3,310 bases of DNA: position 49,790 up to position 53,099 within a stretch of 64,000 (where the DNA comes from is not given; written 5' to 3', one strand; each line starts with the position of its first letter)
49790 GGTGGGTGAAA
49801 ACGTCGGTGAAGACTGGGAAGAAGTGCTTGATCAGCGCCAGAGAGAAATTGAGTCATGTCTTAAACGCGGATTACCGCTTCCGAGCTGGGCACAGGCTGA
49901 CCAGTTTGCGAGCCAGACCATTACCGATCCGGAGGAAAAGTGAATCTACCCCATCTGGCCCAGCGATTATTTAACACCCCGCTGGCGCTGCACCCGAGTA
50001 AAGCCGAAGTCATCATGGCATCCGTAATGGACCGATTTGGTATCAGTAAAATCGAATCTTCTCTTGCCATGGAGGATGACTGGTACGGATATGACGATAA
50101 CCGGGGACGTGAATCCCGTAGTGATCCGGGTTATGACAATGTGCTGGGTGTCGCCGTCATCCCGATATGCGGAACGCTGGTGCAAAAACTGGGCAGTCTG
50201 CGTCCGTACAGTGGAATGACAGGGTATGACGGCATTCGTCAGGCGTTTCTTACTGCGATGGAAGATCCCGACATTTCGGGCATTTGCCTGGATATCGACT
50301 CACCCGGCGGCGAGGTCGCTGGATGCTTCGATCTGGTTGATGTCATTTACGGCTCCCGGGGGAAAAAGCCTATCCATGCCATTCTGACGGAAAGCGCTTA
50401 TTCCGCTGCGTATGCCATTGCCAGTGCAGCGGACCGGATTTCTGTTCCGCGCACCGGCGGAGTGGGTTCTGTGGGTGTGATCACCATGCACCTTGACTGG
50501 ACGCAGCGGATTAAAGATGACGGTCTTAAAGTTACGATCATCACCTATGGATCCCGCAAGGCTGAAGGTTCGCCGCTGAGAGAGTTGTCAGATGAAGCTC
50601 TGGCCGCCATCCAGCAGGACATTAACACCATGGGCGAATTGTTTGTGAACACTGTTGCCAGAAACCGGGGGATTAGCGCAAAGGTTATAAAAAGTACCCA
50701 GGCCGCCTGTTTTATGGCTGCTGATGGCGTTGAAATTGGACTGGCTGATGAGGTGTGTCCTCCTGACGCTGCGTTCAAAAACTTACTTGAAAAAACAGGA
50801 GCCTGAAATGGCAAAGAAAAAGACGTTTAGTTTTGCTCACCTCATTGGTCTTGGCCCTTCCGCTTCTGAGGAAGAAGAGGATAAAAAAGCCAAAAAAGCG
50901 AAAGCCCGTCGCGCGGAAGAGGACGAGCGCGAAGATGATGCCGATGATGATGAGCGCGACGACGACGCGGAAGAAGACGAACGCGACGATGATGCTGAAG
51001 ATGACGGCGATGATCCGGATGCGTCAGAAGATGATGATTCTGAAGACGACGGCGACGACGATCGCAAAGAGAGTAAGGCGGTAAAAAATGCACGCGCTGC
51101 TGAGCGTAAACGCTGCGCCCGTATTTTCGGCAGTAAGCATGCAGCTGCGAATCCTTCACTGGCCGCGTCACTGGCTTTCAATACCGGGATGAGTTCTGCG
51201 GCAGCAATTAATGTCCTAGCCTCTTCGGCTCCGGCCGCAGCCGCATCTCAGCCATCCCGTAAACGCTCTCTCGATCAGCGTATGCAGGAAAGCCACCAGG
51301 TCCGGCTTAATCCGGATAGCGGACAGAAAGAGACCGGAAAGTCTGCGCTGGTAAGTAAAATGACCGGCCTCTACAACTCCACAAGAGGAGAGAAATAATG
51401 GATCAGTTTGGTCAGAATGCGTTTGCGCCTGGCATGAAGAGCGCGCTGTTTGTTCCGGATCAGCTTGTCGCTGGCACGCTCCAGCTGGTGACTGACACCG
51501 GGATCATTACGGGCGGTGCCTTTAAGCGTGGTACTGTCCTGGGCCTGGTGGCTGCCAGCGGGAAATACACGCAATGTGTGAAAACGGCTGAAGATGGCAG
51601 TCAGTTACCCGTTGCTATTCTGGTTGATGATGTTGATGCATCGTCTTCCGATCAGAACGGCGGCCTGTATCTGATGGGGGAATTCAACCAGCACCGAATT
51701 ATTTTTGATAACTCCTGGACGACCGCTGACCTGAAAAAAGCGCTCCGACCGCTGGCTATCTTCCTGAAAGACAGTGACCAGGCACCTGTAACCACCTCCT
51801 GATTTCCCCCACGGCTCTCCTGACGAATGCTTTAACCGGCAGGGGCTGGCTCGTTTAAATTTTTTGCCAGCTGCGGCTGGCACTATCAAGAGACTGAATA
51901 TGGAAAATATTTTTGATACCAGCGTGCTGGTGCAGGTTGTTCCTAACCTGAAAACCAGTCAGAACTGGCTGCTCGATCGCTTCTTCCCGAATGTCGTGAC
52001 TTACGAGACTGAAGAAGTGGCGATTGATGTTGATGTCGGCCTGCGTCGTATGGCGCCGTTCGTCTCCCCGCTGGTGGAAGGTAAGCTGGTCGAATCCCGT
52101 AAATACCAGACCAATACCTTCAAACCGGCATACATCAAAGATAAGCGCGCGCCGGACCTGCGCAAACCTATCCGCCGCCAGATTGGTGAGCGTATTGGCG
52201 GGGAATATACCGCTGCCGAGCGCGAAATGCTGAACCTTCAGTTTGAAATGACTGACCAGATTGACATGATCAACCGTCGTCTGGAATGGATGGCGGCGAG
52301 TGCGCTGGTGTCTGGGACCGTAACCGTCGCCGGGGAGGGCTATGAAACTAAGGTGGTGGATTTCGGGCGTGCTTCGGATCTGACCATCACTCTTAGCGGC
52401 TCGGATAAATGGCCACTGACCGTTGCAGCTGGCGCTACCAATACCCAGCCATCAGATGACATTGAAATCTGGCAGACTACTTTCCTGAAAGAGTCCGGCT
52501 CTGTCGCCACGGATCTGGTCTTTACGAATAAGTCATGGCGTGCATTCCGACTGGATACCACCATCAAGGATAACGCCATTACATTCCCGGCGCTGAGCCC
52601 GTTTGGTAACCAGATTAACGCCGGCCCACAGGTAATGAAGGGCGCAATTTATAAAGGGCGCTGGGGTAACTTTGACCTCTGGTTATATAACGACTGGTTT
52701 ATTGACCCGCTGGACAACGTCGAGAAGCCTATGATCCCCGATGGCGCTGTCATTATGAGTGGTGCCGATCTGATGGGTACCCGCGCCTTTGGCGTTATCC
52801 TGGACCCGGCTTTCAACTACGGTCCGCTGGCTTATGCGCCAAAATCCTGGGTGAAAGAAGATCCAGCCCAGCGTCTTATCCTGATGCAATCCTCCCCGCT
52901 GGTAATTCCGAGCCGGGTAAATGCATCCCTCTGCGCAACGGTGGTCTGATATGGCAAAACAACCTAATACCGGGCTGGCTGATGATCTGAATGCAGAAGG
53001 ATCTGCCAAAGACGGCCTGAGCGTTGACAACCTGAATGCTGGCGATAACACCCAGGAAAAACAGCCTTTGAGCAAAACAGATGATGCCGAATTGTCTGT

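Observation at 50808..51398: Extremely acidic repeat protein inside the head module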

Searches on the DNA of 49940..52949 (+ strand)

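Call 6: search_dna_similar(query=window:49940-52949:+, collection=phages, mode=near, max_rows=30)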
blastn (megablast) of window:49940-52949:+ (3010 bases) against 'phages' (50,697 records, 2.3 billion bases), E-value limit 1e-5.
Records with a match: 1; places in all: 1; records where one place covers at least 80% of the query: 0.
Best place of each record, by identity: 60-80% 1.
By first word of the organism name: Serratia 1.
By host as written in the record: Serratia sp. OS31 1.
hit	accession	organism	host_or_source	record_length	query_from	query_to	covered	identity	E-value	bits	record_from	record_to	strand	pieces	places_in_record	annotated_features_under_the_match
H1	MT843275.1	Serratia phage vB_SspM_BZS1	Serratia sp. OS31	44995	1937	3010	36%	79.2%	0e+0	743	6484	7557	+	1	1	major capsid protein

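Call 7: search_dna_similar(query=window:50808-51398:+, collection=ecoli_genomes, mode=near, max_rows=30, rows=spread)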
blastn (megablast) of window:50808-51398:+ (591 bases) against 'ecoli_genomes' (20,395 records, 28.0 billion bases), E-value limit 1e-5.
Records with a match: 33; places in all: 34; records where one place covers at least 80% of the query: 33.
Genomes with a match: 33 of 5426; with a place that covers at least 80% of the query: 33. Places per genome that has any: lowest 1, median 1, highest 2. On chromosomes: 34 places; on plasmids: 0.
Best place of each record, by identity: >=99% 29; 95-99% 1; 80-90% 3.
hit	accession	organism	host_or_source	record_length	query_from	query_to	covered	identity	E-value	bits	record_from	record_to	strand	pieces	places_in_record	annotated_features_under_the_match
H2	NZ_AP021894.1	Escherichia coli strain 2018-10-1CC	Homo sapiens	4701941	1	591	100%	100.0%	0e+0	1092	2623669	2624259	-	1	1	hypothetical protein | head decoration protein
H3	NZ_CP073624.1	Escherichia coli strain AW1.7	meat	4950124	1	591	100%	100.0%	0e+0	1092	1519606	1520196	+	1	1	hypothetical protein | head decoration protein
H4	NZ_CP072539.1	Escherichia coli O128ac:H12 strain AW1.7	Cattle slaughter plant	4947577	1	591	100%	100.0%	0e+0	1092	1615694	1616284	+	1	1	hypothetical protein | head decoration protein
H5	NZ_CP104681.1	Escherichia coli strain 2022CK-00450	Homo sapiens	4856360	1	591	100%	100.0%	0e+0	1092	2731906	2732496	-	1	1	hypothetical protein | head decoration protein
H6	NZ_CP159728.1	Escherichia coli strain Z22-6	hospital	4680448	1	591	100%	100.0%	0e+0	1092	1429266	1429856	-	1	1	hypothetical protein | head decoration protein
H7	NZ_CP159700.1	Escherichia coli strain Z142-1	hospital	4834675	1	591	100%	100.0%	0e+0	1092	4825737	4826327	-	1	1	hypothetical protein | head decoration protein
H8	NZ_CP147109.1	Escherichia coli strain KMi029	river water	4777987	1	591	100%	100.0%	0e+0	1092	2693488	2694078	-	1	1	hypothetical protein | head decoration protein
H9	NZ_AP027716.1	Escherichia coli strain TBU0218_10-1CC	Homo sapiens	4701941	1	591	100%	100.0%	0e+0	1092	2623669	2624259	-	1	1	hypothetical protein | head decoration protein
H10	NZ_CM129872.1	Escherichia coli strain PCP06171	seawater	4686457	1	591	100%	100.0%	0e+0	1092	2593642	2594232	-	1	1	hypothetical protein | head decoration protein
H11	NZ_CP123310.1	Escherichia coli strain AREA_C483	Homo sapiens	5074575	1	591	100%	100.0%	0e+0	1092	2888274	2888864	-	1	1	hypothetical protein | head decoration protein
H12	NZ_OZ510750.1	Escherichia coli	-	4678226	1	591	100%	100.0%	0e+0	1092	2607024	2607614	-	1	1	hypothetical protein | head decoration protein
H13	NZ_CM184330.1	Escherichia coli strain ES8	Aquarana catesbeiana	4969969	1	591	100%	100.0%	0e+0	1092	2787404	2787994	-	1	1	hypothetical protein | head decoration protein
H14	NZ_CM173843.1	Escherichia coli strain 1368KP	Homo sapiens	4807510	1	591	100%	100.0%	0e+0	1092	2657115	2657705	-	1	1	hypothetical protein | head decoration protein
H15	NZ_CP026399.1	Escherichia coli strain ECONIH4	-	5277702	1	591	100%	99.8%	0e+0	1086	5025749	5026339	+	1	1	hypothetical protein | head decoration protein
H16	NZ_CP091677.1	Escherichia coli strain KFu022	river water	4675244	1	591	100%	99.8%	0e+0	1086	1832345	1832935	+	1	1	hypothetical protein | head decoration protein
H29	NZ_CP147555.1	Escherichia coli strain GN05064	Homo sapiens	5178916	1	591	100%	83.3%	3e-145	523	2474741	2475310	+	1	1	hypothetical protein | head decoration protein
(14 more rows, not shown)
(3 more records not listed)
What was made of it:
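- Checked: 33 independent complete E. coli genomes keep the ORF (call 7).
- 29 of 33 E. coli genomes carry an allele at least 99% identical and of the same length (call 7).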

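Call 8: get_annotated_region(hit=H3, flank=6000)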
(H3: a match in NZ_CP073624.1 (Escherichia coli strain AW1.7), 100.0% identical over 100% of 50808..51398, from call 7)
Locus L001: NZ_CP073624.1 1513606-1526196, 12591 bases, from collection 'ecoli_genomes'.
description: Escherichia coli strain AW1.7 chromosome, complete genome
organism: Escherichia coli strain AW1.7 (NCBI taxid 562)
replicon: chromosome; assembly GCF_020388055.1
host: -; source: meat; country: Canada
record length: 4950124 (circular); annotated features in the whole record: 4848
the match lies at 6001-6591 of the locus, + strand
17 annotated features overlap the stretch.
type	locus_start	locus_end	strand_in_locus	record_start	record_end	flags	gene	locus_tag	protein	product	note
CDS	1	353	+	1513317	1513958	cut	-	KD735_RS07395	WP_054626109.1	hypothetical protein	-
CDS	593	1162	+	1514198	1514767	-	-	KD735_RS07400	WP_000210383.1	hypothetical protein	-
CDS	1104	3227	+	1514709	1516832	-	-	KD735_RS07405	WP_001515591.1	phage terminase large subunit family protein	-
CDS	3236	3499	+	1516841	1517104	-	gpW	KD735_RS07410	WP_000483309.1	gpW family head-tail joining protein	-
CDS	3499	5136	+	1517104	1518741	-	-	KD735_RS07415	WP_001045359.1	phage portal protein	-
CDS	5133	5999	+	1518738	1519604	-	-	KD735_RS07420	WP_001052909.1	S49 family peptidase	-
CDS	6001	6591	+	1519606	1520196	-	-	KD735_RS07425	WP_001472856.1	hypothetical protein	-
CDS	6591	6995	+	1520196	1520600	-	-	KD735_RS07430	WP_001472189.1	head decoration protein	-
CDS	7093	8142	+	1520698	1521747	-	-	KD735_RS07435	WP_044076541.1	major capsid protein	-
CDS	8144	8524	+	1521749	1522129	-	-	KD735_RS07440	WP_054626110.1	hypothetical protein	-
CDS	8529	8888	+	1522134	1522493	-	-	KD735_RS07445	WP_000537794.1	hypothetical protein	-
CDS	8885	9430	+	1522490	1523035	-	-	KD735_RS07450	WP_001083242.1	hypothetical protein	-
CDS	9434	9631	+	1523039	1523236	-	-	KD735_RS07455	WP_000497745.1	DUF2635 domain-containing protein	-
CDS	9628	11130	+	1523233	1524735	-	-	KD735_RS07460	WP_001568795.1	phage tail sheath subtilisin-like domain-containing protein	-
CDS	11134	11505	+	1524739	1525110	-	-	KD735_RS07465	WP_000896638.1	phage tail tube protein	-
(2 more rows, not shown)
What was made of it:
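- Checked: RefSeq/PGAP calls the same ORF in E. coli genomes (call 8).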

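Call 9: get_annotated_region(hit=H29, flank=3000)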
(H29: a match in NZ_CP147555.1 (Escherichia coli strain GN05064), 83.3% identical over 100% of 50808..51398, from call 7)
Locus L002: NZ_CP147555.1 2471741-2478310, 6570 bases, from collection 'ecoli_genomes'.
description: Escherichia coli strain GN05064 chromosome, complete genome
organism: Escherichia coli strain GN05064 (NCBI taxid 562)
replicon: chromosome; assembly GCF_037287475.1
host: Homo sapiens; source: bloodstream; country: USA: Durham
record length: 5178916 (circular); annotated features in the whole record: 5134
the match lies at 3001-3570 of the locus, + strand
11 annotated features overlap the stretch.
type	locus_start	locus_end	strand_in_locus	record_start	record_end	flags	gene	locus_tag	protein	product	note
CDS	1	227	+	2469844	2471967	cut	-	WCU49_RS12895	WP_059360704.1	phage terminase large subunit family protein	-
CDS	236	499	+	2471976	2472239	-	gpW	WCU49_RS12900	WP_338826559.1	gpW family head-tail joining protein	-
CDS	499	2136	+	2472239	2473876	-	-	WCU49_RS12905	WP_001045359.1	phage portal protein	-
CDS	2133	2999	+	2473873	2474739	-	-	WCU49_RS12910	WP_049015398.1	S49 family peptidase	-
CDS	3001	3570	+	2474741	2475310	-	-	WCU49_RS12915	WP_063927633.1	hypothetical protein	-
CDS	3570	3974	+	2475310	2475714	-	-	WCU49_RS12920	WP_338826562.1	head decoration protein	-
CDS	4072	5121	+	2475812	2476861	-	-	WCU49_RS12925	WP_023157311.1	major capsid protein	-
CDS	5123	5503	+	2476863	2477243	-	-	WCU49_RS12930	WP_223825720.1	hypothetical protein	-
CDS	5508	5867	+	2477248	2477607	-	-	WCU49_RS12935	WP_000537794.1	head-tail joining protein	-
CDS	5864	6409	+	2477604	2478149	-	-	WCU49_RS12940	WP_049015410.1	hypothetical protein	-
CDS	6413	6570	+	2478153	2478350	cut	-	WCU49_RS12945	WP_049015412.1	DUF2635 domain-containing protein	-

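Call 10: get_annotated_region(hit=H1, flank=6000)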
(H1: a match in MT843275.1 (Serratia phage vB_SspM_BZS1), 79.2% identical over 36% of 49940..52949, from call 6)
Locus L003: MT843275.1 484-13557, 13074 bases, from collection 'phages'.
description: Serratia phage vB_SspM_BZS1, complete genome.
organism: Serratia phage vB_SspM_BZS1 (NCBI taxid 2769334)
taxonomy: Viruses; Duplodnaviria; Heunggongvirae; Uroviricota; Caudoviricetes
host: Serratia sp. OS31; source: gold and arsenic mine rock biofilms; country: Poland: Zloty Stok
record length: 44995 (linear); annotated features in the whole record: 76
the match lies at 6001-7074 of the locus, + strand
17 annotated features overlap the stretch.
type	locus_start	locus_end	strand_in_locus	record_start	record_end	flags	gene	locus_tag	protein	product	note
CDS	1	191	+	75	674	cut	-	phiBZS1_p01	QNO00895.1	small subunit terminase DNA packaging protein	small subunit terminase DNA packaging protein Nu1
CDS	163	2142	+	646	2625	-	-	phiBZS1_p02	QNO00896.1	large subunit terminase DNA packaging protein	-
CDS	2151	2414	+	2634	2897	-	-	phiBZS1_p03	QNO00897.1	head-tail joining protein W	-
CDS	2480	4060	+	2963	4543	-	-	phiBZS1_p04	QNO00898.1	portal protein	-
CDS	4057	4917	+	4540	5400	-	-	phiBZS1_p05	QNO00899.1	head-tail preconnector protease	-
CDS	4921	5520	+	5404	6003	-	-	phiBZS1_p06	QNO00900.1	hypothetical protein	-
CDS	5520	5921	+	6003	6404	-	-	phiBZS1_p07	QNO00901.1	head decoration protein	-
CDS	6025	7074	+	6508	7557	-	-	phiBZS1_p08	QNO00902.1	major capsid protein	-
CDS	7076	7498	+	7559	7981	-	-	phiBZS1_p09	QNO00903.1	hypothetical protein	-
CDS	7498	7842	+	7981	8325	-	-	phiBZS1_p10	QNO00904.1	head-tail joining protein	-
CDS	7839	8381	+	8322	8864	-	-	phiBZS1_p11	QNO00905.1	ATP-binding tail sheath protein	-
CDS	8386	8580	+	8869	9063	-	-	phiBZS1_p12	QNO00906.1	DUF2635 domain-containing protein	DUF2635 domain-containing protein, Mup38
CDS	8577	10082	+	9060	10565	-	-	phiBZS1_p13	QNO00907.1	tail sheath protein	tail sheath protein, Mup39, L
CDS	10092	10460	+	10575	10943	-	-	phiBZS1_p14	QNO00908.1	tail tube protein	tail tube protein Mup40, M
CDS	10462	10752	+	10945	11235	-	-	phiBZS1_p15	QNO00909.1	tail assembly chaperone protein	tail assembly chaperone protein, Mup41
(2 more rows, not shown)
